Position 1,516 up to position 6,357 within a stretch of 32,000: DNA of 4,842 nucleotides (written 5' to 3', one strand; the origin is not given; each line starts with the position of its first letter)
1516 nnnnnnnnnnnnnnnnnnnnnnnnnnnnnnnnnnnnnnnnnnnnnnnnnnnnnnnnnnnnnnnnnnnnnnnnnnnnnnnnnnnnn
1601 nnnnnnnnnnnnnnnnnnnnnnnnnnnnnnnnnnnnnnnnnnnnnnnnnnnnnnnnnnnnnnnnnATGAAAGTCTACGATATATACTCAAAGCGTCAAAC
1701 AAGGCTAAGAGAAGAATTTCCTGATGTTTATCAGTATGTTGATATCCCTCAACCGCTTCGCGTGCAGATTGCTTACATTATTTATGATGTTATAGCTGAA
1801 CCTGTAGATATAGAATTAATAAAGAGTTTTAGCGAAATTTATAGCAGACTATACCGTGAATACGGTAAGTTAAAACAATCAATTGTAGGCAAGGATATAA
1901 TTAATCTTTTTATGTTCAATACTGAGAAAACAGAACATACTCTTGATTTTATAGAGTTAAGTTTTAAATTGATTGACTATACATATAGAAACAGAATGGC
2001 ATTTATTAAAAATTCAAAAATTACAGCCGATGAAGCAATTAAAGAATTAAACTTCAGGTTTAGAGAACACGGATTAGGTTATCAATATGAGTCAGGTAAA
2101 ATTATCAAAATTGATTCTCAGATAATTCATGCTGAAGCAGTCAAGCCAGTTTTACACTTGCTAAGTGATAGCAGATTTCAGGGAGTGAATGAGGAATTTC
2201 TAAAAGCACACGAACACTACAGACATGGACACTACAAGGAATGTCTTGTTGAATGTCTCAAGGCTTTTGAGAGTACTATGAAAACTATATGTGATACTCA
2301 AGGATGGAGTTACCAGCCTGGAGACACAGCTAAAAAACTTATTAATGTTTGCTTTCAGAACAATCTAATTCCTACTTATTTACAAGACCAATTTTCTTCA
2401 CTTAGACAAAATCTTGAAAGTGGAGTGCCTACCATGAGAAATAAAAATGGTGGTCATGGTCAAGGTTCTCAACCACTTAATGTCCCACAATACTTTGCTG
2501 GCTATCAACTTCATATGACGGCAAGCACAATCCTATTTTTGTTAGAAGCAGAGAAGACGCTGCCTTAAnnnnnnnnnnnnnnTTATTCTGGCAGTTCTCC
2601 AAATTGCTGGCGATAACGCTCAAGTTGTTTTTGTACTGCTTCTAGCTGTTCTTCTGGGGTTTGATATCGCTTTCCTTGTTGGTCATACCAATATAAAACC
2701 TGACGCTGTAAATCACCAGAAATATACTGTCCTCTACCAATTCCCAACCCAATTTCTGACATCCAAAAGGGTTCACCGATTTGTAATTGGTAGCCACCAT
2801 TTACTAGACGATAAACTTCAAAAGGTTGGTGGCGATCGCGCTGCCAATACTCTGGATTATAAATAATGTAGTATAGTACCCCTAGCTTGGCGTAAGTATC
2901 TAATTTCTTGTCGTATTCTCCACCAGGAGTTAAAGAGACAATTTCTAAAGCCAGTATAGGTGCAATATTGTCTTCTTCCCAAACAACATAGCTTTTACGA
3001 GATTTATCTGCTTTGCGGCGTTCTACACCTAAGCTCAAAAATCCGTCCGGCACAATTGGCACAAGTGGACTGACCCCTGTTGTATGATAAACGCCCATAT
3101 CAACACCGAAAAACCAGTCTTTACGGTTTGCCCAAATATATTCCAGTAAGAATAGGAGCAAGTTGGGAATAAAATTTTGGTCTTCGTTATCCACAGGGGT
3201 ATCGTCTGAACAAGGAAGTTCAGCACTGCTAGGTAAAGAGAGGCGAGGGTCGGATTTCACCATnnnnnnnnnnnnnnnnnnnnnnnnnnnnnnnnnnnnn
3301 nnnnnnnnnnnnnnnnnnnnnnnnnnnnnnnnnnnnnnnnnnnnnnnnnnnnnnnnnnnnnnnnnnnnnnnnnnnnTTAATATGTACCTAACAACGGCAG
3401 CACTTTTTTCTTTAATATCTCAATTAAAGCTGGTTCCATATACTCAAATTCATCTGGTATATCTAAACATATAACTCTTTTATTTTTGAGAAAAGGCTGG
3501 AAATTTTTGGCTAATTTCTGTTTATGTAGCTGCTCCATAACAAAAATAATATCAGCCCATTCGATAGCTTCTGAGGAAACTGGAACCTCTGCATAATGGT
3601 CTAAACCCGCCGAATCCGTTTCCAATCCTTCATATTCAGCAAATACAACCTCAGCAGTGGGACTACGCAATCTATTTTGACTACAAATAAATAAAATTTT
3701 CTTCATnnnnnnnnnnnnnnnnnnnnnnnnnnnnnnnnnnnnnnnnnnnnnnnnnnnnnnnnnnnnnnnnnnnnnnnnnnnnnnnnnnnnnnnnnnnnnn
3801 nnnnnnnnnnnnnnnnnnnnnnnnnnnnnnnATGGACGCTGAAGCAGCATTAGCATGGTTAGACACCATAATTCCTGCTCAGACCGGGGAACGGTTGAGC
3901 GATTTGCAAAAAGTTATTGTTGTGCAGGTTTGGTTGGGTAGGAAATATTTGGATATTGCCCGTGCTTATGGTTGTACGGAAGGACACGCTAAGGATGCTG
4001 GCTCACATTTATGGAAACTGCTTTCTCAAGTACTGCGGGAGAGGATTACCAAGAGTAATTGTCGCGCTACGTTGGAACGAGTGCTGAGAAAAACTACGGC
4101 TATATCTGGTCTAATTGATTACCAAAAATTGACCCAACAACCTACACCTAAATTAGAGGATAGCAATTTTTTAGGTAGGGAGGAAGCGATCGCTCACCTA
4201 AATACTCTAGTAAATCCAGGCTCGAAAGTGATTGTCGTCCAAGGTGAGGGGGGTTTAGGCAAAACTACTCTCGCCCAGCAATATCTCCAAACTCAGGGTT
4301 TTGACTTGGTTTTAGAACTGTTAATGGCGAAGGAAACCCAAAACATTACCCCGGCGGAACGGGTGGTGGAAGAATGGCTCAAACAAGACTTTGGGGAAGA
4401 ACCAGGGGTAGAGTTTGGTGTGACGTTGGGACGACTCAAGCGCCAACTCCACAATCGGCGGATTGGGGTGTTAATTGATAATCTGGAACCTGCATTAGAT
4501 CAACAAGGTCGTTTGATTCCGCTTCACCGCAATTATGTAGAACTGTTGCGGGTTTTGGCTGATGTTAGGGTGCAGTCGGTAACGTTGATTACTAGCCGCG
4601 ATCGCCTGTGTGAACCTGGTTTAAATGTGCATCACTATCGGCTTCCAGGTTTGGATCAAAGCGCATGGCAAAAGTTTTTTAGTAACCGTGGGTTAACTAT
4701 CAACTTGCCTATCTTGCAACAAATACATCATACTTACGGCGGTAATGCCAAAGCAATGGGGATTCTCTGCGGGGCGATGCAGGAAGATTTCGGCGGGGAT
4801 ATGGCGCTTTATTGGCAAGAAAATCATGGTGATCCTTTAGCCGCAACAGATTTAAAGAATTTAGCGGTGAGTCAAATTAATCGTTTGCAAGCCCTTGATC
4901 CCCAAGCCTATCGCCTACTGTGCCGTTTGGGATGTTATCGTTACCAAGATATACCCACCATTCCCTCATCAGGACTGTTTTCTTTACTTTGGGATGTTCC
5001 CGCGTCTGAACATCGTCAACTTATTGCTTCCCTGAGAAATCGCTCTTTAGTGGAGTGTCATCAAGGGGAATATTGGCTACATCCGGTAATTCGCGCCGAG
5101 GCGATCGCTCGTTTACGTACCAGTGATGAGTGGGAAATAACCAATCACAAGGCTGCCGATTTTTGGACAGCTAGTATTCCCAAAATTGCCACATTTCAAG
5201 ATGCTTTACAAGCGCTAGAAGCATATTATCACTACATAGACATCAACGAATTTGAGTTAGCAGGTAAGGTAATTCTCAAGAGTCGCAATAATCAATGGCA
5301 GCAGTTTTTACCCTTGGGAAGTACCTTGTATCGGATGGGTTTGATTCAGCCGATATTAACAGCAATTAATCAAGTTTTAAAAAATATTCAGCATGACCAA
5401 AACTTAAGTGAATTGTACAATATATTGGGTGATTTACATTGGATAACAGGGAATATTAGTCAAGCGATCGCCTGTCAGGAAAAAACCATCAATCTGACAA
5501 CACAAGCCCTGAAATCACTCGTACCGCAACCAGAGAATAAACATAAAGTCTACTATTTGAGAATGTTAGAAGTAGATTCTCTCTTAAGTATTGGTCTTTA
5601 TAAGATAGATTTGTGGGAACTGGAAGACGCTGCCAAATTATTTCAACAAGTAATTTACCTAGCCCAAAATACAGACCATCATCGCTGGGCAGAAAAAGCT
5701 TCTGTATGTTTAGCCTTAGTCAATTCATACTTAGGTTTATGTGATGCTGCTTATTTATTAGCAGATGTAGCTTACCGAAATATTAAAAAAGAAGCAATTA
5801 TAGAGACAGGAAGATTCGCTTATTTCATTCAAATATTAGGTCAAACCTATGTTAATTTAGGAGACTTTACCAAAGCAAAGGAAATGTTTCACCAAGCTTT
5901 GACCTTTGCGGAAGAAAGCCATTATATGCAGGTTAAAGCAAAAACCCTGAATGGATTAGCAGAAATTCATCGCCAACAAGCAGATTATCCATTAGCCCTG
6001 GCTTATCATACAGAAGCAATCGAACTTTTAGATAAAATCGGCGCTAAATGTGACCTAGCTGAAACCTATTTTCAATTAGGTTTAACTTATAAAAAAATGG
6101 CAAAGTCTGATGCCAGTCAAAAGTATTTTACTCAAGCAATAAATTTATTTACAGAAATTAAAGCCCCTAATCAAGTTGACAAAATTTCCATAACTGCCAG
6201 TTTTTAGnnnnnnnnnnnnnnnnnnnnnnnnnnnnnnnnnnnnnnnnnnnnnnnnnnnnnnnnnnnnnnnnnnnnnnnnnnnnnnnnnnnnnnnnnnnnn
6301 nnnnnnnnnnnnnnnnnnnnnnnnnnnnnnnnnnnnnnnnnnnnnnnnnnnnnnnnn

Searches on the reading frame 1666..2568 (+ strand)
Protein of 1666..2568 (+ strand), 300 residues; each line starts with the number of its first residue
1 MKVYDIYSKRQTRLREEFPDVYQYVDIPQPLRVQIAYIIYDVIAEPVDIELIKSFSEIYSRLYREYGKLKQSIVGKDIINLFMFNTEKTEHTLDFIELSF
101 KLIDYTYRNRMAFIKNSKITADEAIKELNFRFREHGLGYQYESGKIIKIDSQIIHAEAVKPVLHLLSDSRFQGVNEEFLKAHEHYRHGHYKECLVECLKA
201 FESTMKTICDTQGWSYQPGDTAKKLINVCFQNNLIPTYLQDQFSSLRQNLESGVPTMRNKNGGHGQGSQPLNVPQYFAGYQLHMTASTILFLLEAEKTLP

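Call 58: search_protein_families(library=pfam, proteins=[window:1666-2568:+], max_evalue=0.001)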
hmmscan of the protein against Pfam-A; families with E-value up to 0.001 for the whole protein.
window:1666-2568:+ (300 aa): 2 families
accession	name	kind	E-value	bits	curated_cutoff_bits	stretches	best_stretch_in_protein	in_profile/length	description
PF22809.1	DUF7014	-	5.7e-52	175.7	27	1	167-298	5-136/137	Domain of unknown function (DUF7014)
PF18863.6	AbiJ_NTD4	-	1.2e-20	74.9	34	1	5-162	1-150/152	AbiJ N-terminal domain 4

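Call 84: search_protein_families(library=padloc, proteins=[window:1666-2568:+], max_evalue=0.001)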
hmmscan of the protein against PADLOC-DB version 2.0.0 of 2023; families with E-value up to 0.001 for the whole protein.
window:1666-2568:+ (300 aa): 1 family
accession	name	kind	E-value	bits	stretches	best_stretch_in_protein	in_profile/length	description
PDLC04997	PDC-S32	-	1.6e-08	32.6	1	17-211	18-209/285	-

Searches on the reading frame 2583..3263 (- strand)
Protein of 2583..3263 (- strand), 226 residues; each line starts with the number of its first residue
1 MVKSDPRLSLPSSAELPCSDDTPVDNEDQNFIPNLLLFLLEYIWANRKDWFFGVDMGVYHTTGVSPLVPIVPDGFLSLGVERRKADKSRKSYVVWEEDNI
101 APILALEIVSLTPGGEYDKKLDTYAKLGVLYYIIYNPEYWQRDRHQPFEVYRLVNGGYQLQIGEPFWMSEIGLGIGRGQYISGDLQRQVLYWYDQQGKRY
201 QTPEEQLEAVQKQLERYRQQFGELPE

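Call 58: search_protein_families(library=pfam, proteins=[window:2583-3263:-], max_evalue=0.001)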
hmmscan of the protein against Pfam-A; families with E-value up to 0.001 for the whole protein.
window:2583-3263:- (226 aa): 1 family
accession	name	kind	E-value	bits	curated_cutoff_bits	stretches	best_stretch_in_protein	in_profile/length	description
PF05685.18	Uma2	-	7.5e-13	48.8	27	1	32-163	35-151/172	Putative restriction endonuclease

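Call 84: search_protein_families(library=padloc, proteins=[window:2583-3263:-], max_evalue=0.001)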
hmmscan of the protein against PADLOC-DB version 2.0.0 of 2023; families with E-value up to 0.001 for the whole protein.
window:2583-3263:- (226 aa): 2 families
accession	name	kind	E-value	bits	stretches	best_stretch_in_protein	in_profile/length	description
PDLC04833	PDC-S03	-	2.6e-05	21.8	1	85-160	108-178/207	-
PDLC04835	PDC-S03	-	0.00042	17.9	1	103-161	112-176/207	-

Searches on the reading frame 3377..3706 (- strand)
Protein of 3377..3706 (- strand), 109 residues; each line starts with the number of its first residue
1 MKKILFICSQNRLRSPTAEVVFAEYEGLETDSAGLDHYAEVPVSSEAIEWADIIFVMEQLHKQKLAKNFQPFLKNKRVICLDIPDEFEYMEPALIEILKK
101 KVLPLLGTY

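Call 58: search_protein_families(library=pfam, proteins=[window:3377-3706:-], max_evalue=0.001)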
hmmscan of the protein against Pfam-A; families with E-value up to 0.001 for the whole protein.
window:3377-3706:- (109 aa): 1 family
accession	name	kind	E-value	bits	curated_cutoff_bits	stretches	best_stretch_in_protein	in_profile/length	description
PF01451.26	LMWPc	-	1.8e-07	31.9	23.2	1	4-49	1-53/144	Low molecular weight phosphotyrosine protein phosphatase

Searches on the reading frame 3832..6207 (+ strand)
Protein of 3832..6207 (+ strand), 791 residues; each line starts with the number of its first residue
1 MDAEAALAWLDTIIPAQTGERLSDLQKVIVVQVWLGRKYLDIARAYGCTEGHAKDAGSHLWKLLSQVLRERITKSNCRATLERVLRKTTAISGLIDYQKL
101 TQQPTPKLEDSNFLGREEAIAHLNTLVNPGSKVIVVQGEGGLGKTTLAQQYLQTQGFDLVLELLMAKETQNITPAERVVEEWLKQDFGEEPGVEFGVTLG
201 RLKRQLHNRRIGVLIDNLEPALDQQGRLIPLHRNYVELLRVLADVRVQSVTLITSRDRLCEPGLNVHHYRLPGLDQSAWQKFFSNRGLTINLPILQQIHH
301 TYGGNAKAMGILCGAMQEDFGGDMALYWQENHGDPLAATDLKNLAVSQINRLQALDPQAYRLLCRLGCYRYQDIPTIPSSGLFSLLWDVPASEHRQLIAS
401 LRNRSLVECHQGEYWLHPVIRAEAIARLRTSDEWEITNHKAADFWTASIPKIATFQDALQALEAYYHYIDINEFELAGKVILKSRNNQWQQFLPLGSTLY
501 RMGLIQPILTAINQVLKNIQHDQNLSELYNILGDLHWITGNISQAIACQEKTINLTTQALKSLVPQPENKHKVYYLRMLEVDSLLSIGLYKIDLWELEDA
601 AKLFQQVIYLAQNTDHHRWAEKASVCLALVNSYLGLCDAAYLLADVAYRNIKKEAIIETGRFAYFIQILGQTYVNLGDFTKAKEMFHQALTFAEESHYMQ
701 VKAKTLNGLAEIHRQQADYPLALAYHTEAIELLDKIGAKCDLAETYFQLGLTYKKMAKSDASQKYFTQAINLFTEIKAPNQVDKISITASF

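Call 58: search_protein_families(library=pfam, proteins=[window:3832-6207:+], max_evalue=0.001)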
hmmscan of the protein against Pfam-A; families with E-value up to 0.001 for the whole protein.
window:3832-6207:+ (791 aa): 13 families
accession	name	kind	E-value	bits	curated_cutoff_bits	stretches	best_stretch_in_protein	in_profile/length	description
PF13424.12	TPR_12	-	2.1e-19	69.9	30.1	2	703-774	3-76/77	Tetratricopeptide repeat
PF13181.12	TPR_8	-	8e-17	60.4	25.7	1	743-772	1-30/34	Tetratricopeptide repeat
PF07719.23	TPR_2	-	7e-15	54.3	27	0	668-693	6-31/34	Tetratricopeptide repeat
PF00515.34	TPR_1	-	1.1e-11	44.5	27.8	0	703-732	1-30/34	Tetratricopeptide repeat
PF13374.12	TPR_10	-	1e-10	41.7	27.5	0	669-695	8-34/42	Tetratricopeptide repeat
PF13176.12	TPR_7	-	3.6e-08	33.3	27.9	0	705-732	1-28/36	Tetratricopeptide repeat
PF00931.28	NB-ARC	-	7.9e-06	25.7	23.5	1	124-217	10-108/248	NB-ARC domain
PF17874.7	TPR_MalT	-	1.2e-05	25.3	45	1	614-775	33-193/336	MalT-like TPR region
PF13191.12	AAA_16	-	8.3e-05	23.6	32.6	1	113-153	2-46/167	AAA ATPase domain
PF24885.1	TPR_NPHP3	-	8.5e-05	22.5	100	0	668-735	146-215/239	Nephrocystin-3 TPR domain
PF13401.12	AAA_22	-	0.00023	21.9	27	1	131-245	5-110/130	AAA domain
PF20308.4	TPR-S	-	0.00036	21.5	27.6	0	678-774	1-83/102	Tetratricopeptide Repeats-Sensor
PF13428.12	TPR_14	-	0.00087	20.2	23.5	0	668-695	6-33/44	Tetratricopeptide repeat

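Call 84: search_protein_families(library=padloc, proteins=[window:3832-6207:+], max_evalue=0.001)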
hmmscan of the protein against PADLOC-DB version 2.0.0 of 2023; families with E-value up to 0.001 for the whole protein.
window:3832-6207:+ (791 aa): 1 family
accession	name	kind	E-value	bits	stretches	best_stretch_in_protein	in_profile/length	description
PDLC01169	TPR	-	1.9e-10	38.6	1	700-778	106-184/252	TPR repeats containing protein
